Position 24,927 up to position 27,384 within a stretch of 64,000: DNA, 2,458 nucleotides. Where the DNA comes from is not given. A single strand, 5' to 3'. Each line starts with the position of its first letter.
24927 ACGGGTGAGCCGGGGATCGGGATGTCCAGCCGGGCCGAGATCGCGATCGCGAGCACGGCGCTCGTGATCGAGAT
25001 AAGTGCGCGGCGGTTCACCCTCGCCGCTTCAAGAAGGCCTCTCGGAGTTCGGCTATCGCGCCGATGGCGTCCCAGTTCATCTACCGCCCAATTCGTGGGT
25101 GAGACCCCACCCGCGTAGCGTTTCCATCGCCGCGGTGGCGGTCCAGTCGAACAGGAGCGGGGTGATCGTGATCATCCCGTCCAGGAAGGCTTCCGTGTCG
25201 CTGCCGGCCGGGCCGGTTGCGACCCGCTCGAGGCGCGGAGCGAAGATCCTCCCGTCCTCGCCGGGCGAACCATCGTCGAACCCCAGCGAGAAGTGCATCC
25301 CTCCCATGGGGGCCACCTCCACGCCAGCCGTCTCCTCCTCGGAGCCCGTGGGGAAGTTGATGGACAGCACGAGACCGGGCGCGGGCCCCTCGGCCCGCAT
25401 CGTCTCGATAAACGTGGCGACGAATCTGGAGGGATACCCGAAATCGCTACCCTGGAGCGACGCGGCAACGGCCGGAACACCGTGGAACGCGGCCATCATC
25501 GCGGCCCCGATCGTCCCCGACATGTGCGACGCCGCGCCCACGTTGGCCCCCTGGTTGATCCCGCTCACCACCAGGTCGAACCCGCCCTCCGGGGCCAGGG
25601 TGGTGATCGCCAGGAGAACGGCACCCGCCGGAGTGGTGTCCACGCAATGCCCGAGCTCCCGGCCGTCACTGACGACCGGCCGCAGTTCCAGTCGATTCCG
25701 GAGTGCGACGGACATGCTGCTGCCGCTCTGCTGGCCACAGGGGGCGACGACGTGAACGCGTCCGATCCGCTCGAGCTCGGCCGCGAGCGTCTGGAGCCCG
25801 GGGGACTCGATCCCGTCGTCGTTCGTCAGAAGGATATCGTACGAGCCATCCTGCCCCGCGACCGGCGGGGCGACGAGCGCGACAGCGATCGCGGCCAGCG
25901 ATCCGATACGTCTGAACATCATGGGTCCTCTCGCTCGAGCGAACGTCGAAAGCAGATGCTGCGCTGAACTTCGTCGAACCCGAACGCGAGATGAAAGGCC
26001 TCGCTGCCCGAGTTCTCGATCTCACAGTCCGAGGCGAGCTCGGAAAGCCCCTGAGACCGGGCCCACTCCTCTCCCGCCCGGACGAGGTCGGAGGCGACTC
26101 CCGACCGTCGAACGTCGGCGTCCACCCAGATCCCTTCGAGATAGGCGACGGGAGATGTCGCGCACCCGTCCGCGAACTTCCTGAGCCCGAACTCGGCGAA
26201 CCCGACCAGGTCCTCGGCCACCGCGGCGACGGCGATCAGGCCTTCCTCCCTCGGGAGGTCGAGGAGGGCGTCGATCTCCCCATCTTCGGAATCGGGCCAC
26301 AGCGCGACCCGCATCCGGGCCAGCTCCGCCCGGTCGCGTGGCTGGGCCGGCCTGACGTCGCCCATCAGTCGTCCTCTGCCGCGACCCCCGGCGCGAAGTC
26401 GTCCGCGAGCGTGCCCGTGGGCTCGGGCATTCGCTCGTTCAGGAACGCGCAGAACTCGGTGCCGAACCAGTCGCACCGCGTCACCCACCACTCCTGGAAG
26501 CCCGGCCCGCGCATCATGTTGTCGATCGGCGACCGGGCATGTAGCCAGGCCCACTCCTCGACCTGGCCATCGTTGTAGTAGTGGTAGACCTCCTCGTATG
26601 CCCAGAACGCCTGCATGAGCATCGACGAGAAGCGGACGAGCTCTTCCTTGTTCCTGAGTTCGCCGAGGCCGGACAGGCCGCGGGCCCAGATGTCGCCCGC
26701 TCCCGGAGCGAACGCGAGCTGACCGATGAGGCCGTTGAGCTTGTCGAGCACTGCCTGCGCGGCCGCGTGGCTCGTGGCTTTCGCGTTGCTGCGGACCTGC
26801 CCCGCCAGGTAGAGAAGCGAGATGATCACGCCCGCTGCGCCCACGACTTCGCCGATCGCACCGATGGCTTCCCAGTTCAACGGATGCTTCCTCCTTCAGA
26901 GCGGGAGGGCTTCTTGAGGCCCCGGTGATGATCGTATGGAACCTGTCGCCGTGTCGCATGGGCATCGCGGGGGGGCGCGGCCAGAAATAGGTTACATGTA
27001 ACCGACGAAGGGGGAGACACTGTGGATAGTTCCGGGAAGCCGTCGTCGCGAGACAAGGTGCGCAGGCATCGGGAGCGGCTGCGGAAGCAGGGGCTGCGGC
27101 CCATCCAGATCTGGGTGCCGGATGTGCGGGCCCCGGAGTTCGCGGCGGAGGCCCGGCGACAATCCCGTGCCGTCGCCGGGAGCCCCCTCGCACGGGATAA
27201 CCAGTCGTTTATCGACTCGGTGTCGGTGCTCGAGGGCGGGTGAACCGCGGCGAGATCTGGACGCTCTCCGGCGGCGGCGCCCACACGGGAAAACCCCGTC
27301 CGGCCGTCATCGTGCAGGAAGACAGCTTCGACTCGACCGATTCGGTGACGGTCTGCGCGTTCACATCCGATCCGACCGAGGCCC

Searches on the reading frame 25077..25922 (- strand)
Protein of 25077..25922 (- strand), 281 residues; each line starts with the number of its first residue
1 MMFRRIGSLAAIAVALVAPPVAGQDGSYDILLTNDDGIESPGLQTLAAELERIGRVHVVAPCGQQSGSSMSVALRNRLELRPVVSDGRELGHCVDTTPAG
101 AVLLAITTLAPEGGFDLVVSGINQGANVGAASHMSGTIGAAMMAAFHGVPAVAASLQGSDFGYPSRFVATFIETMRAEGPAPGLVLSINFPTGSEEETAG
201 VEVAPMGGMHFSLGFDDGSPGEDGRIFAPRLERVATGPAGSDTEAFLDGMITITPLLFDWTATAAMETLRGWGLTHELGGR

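Call 85: search_protein_families(library=pfam, proteins=[window:25077-25922:-], max_evalue=0.001)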
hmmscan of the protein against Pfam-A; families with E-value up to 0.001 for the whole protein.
window:25077-25922:- (281 aa): 1 family
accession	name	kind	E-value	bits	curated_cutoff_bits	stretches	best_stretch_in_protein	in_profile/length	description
PF01975.23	SurE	-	9.3e-47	159.7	22.1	1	30-209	1-185/189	Survival protein SurE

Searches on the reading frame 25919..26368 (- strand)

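Call 85: search_protein_families(library=pfam, proteins=[window:25919-26368:-], max_evalue=0.001)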
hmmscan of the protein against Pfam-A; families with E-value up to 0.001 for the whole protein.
window:25919-26368:- (149 aa): 4 families
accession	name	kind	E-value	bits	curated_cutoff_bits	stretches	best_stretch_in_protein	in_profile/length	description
PF00583.31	Acetyltransf_1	-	3.1e-16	60.1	20.7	1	22-131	14-116/116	Acetyltransferase (GNAT) family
PF13508.13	Acetyltransf_7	-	5e-07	30.4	27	1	45-132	5-83/84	Acetyltransferase (GNAT) domain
PF13302.13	Acetyltransf_3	-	1.4e-05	26.2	25.4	1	9-131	8-137/138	Acetyltransferase (GNAT) domain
PF08445.16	FR47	-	8e-05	23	22.1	1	55-134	2-80/86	FR47-like protein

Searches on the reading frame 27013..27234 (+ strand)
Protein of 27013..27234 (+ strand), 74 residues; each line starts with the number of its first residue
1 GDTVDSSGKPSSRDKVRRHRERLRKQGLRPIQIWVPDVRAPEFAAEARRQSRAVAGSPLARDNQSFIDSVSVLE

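Call 85: search_protein_families(library=pfam, proteins=[window:27013-27234:+], max_evalue=0.001)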
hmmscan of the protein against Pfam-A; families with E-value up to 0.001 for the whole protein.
window:27013-27234:+ (74 aa): 1 family
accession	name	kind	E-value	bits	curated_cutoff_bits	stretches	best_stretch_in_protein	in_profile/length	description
PF11455.13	MazE-like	-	7e-26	90.4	22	1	13-70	1-58/65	Antitoxin MazE-like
